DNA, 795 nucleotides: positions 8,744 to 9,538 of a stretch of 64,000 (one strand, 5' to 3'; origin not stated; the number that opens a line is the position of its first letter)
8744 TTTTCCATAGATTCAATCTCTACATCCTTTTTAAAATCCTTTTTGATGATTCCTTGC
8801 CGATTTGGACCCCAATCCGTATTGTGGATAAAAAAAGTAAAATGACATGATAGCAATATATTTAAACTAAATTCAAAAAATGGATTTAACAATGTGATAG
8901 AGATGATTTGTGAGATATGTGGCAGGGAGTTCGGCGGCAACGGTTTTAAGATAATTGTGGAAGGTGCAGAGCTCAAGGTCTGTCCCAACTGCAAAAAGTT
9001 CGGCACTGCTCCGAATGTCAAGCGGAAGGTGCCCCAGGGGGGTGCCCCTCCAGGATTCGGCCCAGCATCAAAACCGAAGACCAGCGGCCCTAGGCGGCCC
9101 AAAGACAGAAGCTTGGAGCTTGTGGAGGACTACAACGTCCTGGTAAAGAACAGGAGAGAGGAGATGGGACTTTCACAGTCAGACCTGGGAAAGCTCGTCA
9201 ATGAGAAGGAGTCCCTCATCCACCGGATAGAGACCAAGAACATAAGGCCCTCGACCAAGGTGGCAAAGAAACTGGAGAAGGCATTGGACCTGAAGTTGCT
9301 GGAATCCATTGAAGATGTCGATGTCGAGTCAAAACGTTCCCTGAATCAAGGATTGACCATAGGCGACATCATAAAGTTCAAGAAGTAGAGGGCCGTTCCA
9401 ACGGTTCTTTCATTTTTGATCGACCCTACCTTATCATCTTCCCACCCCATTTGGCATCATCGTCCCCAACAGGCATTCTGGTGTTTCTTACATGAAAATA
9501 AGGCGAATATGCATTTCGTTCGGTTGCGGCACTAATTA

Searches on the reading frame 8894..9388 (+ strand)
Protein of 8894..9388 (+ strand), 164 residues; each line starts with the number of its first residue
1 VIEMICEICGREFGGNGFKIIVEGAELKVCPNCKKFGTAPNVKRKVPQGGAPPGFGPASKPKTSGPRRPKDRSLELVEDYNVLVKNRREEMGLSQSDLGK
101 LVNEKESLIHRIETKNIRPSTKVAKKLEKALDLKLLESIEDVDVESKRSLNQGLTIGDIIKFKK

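Call 84: search_protein_families(library=pfam, proteins=[window:8894-9388:+], max_evalue=0.001)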
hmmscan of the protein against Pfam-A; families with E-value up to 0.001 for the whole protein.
window:8894-9388:+ (164 aa): 3 families
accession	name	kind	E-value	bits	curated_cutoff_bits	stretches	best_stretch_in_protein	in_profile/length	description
PF01381.28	HTH_3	-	7.2e-10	39.2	23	1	84-136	1-53/55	Helix-turn-helix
PF24250.1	HVO_2718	-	1.7e-05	25.1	30.3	0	6-47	18-58/173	Transcription regulator HVO_2718-like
PF13560.12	HTH_31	-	2.8e-05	24.8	27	1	84-133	6-56/64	Helix-turn-helix domain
